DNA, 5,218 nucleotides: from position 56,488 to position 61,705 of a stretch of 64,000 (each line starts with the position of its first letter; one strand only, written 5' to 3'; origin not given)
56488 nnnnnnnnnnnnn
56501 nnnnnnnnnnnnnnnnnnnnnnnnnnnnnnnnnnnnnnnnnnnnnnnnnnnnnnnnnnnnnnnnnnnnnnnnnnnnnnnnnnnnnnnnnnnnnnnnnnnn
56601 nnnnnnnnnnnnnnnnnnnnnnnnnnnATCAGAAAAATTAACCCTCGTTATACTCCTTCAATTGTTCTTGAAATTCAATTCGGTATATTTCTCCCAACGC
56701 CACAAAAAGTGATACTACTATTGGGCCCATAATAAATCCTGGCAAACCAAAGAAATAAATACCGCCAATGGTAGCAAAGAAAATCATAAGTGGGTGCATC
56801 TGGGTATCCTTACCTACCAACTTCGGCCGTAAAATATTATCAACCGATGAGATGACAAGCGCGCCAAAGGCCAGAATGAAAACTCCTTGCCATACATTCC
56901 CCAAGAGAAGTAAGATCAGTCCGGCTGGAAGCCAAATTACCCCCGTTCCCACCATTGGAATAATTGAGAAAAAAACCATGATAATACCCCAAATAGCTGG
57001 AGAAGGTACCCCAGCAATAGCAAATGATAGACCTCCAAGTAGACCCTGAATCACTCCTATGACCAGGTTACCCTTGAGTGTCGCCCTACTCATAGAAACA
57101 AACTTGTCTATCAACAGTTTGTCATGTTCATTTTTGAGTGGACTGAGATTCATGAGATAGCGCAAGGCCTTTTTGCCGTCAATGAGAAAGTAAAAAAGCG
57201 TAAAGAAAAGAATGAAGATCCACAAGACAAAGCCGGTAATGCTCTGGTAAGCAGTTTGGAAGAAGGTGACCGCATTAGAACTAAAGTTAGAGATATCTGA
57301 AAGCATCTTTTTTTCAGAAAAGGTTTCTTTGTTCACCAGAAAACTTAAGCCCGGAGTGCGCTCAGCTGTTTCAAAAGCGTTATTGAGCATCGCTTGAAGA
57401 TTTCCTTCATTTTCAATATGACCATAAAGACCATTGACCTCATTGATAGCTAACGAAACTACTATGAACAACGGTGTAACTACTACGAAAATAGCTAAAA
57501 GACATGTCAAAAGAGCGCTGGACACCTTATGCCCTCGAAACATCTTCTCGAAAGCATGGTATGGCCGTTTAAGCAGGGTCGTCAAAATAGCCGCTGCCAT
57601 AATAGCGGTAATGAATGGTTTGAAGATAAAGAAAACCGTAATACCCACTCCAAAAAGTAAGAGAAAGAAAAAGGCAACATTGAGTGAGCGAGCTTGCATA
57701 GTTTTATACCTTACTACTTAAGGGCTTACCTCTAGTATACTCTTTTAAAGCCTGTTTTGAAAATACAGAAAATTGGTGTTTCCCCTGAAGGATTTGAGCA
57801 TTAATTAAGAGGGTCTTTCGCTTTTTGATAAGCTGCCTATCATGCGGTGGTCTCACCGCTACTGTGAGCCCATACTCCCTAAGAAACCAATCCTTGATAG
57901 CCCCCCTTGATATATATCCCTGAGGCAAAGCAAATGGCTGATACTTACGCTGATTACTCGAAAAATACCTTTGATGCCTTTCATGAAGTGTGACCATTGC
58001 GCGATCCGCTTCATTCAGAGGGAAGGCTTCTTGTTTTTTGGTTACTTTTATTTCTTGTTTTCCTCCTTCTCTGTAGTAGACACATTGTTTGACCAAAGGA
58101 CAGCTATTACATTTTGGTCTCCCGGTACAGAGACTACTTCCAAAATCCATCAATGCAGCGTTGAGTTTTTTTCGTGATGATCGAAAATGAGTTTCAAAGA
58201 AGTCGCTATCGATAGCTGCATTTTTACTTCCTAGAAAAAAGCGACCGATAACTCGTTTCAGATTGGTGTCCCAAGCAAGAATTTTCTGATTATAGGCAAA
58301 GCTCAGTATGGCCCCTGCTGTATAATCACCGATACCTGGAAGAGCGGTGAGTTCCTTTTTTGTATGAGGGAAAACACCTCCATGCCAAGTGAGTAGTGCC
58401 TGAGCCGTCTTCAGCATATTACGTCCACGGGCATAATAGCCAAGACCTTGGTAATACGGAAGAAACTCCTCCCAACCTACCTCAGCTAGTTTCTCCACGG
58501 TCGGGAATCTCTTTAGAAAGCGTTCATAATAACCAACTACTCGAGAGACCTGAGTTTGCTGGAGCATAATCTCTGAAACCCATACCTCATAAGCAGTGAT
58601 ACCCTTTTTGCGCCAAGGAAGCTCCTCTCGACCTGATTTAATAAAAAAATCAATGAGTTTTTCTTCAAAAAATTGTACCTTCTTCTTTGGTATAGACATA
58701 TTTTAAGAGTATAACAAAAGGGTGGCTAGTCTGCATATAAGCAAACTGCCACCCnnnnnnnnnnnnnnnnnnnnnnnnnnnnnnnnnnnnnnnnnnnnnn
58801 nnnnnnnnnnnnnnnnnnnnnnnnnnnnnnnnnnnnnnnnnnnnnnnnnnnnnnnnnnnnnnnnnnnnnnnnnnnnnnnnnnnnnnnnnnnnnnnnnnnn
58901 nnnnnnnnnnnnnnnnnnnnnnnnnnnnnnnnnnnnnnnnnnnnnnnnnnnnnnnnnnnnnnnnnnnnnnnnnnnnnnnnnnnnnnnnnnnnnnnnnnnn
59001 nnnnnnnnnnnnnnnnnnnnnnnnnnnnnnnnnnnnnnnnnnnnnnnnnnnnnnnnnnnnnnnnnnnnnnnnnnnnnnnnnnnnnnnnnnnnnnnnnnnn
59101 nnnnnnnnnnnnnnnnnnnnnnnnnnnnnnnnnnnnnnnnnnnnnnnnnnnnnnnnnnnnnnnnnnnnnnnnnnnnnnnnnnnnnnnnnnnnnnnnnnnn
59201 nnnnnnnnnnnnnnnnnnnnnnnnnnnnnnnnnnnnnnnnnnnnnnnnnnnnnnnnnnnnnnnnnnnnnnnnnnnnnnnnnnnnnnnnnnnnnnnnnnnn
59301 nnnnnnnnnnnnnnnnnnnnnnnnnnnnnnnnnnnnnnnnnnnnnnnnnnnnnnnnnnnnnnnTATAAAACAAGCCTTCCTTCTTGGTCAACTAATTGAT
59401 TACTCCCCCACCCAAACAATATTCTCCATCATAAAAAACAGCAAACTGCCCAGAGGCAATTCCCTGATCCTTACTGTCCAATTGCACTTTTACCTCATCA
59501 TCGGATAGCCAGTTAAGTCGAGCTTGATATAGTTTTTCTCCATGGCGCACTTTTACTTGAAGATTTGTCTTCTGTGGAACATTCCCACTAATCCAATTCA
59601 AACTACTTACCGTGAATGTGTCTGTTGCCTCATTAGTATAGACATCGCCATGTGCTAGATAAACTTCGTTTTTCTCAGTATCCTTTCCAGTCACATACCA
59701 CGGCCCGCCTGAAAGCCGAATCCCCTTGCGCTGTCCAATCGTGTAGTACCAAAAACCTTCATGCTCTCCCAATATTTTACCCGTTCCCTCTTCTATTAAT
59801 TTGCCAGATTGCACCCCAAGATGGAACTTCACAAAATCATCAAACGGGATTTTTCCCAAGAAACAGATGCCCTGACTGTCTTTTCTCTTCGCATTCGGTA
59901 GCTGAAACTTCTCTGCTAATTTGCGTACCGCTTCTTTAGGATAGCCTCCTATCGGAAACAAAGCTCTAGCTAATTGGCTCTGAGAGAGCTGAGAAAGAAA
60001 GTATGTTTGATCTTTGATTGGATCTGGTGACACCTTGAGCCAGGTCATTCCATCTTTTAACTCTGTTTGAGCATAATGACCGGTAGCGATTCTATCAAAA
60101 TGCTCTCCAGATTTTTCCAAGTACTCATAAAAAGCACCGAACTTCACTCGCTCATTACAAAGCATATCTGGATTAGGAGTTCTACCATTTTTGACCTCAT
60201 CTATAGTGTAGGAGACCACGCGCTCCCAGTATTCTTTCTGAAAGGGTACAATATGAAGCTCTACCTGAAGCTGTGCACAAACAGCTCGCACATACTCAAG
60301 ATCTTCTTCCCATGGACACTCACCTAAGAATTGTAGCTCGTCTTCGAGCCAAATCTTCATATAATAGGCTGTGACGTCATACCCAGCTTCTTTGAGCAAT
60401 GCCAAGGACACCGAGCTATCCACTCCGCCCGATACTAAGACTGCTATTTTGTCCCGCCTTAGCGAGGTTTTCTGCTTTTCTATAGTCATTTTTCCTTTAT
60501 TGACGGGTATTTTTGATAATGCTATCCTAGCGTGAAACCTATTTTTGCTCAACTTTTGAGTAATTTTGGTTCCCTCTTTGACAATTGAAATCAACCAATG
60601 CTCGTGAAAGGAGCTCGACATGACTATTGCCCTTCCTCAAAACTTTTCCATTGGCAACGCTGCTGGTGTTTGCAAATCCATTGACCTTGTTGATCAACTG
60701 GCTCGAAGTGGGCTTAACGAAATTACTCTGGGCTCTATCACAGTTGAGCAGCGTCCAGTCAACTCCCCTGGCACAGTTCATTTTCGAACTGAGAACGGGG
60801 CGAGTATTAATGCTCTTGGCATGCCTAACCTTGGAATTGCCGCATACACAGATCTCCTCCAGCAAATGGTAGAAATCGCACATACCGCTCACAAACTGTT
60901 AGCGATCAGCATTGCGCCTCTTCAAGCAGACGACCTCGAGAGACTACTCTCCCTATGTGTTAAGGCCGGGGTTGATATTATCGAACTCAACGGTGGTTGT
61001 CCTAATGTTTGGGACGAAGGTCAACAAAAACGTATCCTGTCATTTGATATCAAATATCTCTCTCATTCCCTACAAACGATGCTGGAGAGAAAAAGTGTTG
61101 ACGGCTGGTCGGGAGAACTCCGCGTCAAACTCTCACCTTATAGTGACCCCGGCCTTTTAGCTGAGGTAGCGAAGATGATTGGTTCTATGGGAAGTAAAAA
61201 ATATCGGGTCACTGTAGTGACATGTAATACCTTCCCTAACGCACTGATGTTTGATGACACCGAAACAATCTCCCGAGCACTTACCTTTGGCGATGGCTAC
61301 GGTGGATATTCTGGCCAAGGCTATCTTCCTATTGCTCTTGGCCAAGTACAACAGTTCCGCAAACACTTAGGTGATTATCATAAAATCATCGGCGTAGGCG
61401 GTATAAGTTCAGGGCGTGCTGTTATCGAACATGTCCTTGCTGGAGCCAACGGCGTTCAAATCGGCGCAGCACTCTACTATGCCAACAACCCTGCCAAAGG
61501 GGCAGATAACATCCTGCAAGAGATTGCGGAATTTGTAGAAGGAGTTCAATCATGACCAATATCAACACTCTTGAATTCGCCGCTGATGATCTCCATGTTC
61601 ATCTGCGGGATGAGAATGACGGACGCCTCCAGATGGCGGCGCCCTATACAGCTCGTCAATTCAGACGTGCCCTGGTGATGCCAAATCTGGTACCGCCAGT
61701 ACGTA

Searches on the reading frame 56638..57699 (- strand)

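Call 69: search_protein_families(library=pfam, proteins=[window:56638-57699:-], max_evalue=0.00001)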
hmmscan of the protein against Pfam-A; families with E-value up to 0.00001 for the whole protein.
window:56638-57699:- (353 aa): 1 family
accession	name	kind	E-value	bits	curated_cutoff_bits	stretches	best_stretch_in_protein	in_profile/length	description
PF01594.21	AI-2E_transport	-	1.6e-53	182.5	34.3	1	10-338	4-325/327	AI-2E family transporter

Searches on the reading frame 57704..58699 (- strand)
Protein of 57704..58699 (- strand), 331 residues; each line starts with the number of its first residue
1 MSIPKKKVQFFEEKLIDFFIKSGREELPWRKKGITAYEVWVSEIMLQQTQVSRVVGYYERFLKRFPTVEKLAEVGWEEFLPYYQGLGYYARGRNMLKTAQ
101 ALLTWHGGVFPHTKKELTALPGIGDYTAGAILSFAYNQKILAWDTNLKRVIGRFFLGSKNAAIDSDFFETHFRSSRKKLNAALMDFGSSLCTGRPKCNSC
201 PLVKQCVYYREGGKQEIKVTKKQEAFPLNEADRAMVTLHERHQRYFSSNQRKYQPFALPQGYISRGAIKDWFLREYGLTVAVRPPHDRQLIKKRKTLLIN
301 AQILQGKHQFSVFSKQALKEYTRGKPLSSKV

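Call 69: search_protein_families(library=pfam, proteins=[window:57704-58699:-], max_evalue=0.00001)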
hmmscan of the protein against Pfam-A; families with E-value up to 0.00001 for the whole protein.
window:57704-58699:- (331 aa): 2 families
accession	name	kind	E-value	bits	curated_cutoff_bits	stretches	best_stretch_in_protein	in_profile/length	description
PF00730.31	HhH-GPD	-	9.9e-17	61.7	26.2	1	41-160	1-92/108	HhH-GPD superfamily base excision DNA repair protein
PF00633.29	HHH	-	1.6e-09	37.6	24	1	106-134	2-30/30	Helix-hairpin-helix motif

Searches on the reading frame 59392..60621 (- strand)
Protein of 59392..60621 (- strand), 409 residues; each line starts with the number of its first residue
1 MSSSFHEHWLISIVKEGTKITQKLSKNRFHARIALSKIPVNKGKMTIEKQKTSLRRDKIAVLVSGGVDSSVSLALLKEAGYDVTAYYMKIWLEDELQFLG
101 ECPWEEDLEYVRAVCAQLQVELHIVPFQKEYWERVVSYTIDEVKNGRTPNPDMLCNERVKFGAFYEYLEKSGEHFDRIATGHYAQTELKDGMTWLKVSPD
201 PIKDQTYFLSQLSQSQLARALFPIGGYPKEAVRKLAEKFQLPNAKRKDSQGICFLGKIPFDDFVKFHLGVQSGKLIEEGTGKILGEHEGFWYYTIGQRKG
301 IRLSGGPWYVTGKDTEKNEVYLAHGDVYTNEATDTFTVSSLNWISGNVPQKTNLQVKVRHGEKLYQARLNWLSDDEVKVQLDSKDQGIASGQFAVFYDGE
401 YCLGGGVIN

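Call 69: search_protein_families(library=pfam, proteins=[window:59392-60621:-], max_evalue=0.00001)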
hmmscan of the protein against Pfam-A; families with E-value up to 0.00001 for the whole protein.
window:59392-60621:- (409 aa): 3 families
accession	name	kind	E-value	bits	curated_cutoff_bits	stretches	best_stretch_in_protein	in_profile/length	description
PF03054.22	tRNA_Me_trans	-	2.6e-74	249.7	20.6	1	58-257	2-202/202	tRNA methyl transferase HUP domain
PF20258.4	tRNA_Me_trans_C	-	2.4e-24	85.9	20.6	1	334-408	2-77/77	Aminomethyltransferase beta-barrel domain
PF20259.3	tRNA_Me_trans_M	-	5.4e-23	80.8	27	1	262-323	2-65/66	tRNA methyl transferase PRC-barrel domain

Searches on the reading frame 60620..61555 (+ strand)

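Call 69: search_protein_families(library=pfam, proteins=[window:60620-61555:+], max_evalue=0.00001)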
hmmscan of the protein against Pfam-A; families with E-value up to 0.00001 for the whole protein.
window:60620-61555:+ (311 aa): 1 family
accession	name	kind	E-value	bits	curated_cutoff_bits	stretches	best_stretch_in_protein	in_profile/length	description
PF01180.27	DHO_dh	-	2e-34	119.5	27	1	11-305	15-290/291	Dihydroorotate dehydrogenase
